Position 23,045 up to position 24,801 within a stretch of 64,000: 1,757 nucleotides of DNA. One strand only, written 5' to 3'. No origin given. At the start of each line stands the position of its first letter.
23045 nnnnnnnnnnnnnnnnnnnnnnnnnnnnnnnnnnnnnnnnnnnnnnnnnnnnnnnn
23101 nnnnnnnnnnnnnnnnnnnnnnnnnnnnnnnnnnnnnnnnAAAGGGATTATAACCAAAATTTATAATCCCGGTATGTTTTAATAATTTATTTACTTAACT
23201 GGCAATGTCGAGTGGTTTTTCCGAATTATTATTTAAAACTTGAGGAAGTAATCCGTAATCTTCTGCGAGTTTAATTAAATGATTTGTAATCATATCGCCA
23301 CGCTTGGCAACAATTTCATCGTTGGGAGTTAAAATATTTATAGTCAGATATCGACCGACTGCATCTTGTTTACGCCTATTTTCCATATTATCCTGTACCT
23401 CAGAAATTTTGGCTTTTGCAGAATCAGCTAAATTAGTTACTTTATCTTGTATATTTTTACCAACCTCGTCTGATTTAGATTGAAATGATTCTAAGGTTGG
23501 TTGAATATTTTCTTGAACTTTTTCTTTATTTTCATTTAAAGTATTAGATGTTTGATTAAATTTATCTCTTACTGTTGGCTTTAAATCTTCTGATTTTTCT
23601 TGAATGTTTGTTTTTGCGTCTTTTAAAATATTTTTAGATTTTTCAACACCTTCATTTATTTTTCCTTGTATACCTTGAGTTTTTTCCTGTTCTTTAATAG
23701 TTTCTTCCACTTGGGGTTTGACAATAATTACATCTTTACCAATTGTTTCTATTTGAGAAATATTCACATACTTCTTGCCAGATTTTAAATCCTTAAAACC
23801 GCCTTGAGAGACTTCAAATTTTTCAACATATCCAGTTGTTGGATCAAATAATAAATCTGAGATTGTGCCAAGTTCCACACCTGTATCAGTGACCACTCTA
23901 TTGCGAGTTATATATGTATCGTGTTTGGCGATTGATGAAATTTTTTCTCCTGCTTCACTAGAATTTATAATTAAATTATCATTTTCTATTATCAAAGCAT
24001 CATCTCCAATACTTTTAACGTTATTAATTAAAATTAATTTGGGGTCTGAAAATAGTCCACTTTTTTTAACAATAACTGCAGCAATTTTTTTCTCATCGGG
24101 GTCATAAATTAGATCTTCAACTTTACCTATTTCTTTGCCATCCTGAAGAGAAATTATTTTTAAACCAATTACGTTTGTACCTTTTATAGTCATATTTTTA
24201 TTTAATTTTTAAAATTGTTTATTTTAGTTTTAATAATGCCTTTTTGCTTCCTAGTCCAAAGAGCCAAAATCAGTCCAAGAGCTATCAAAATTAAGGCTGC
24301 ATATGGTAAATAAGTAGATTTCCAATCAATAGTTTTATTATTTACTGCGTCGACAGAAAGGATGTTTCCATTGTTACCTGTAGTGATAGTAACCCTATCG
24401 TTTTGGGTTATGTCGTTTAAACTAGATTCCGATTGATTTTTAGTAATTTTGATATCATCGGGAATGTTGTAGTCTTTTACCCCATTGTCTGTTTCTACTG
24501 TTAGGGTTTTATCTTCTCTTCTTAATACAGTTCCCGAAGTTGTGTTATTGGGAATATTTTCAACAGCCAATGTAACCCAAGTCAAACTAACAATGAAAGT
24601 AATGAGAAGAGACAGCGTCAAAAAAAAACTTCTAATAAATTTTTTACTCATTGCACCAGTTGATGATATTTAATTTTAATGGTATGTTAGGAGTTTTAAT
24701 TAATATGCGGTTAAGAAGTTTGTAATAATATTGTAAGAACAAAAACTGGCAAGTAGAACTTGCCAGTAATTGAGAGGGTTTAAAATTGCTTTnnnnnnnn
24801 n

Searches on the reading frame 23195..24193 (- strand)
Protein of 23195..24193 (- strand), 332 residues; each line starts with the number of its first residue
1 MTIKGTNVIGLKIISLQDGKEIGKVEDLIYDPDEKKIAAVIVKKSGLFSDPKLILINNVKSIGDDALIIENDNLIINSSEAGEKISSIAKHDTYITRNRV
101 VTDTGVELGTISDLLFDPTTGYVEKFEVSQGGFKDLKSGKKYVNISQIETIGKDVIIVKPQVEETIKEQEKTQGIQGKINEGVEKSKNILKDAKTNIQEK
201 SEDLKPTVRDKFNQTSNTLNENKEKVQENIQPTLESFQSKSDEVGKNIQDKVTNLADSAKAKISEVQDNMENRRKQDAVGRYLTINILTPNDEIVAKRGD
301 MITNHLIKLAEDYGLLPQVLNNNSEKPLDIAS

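Call 55: search_protein_families(library=pfam, proteins=[window:23195-24193:-], max_evalue=1)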
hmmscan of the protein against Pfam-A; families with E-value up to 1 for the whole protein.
window:23195-24193:- (332 aa): 19 families
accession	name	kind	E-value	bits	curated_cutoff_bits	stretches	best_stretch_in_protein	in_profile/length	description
PF05239.21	PRC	-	5.6e-20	71.6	21.2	2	3-72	4-74/78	PRC-barrel domain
PF01442.23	Apolipoprotein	-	2e-06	28.1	90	1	171-273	56-162/190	Apolipoprotein A1/A4/E domain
PF12732.12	YtxH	-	0.0025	18.7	37.5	1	176-218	27-69/71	YtxH-like protein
PF07464.16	ApoLp-III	-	0.0035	17.9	36.3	1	158-272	27-138/146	Apolipophorin-III precursor (apoLp-III)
PF02601.20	Exonuc_VII_L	-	0.011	15.7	35.9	1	180-278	175-274/315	Exonuclease VII, large subunit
PF20572.3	DUF6781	-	0.014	15.7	27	1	195-269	110-184/213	Family of unknown function (DUF6781)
PF03690.18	MYG1_exonuc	-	0.016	15.3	22.1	1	196-295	127-228/318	Uncharacterised protein family (UPF0160)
PF04513.17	Baculo_PEP_C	-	0.048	14.2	38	1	174-256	31-105/140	Baculovirus polyhedron envelope protein, PEP, C terminus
PF06637.16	PV-1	-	0.053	12.7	30.1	1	158-276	192-306/439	PV-1 protein (PLVAP)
PF24430.1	DUF7553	-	0.19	12.7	27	1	189-267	5-83/85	Family of unknown function (DUF7553)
PF02470.25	MlaD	-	0.19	12.4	25.1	0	19-42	25-49/81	MlaD protein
PF19999.4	fvmX3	-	0.22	12.1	27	0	116-173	9-65/85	FtsH ternary system domain X3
PF07295.17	DUF1451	-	0.37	11.4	26.1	1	176-273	11-100/146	Zinc-ribbon containing domain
PF05478.16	Prominin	-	0.51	8.8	34.3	1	151-273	272-401/799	Prominin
PF24564.1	DUF7605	-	0.56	10.5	27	1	191-274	63-141/183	Domain of unknown function (DUF7605)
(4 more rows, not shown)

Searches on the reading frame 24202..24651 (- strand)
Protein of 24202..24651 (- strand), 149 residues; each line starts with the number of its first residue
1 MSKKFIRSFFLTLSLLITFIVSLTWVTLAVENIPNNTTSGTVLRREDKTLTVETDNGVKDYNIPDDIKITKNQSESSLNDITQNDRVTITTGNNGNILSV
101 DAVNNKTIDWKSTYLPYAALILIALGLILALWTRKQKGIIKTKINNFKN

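Call 7: search_protein_families(library=pfam, proteins=[window:24202-24651:-], max_evalue=0.001)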
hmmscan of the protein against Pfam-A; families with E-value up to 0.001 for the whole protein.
window:24202-24651:- (149 aa): 0 families

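Call 16: search_protein_families(library=ncbifam, proteins=[window:24202-24651:-], max_evalue=0.1)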
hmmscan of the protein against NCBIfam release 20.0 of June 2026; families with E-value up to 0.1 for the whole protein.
window:24202-24651:- (149 aa): 2 families
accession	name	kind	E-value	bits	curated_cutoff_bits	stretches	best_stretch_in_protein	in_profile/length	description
NF040942.2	hypo_ExtJ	equivalog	0.009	16.4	52.5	1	11-74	5-63/77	selenite/tellurite reduction operon protein ExtJ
NF047776.1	LIC11485_Nterm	subfamily_domain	0.092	12.6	80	0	99-142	6-49/105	LIC_11485 family protein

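Call 55: search_protein_families(library=pfam, proteins=[window:24202-24651:-], max_evalue=1)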
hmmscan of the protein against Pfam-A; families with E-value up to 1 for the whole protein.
window:24202-24651:- (149 aa): 6 families
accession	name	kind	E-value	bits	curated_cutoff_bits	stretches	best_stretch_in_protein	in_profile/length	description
PF06143.16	Baculo_11_kDa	-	0.031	14.3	28.4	1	3-43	30-69/84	Baculovirus 11 kDa family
PF00003.28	7tm_3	-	0.036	14.2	33.5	1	3-30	192-219/251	7 transmembrane sweet-taste receptor of 3 GCPR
PF05753.20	TRAP_beta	-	0.074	12.9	22.4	1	88-139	122-173/178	Translocon-associated protein beta (TRAPB)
PF24175.2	SU10_adaptor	-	0.18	12.7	27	1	24-88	25-82/194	SU10 adaptor protein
PF02699.20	YajC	-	0.18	12.1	28.2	0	72-108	26-61/78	Preprotein translocase subunit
PF02736.25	Myosin_N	-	0.23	11.7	27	0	39-57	17-35/45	Myosin N-terminal SH3-like domain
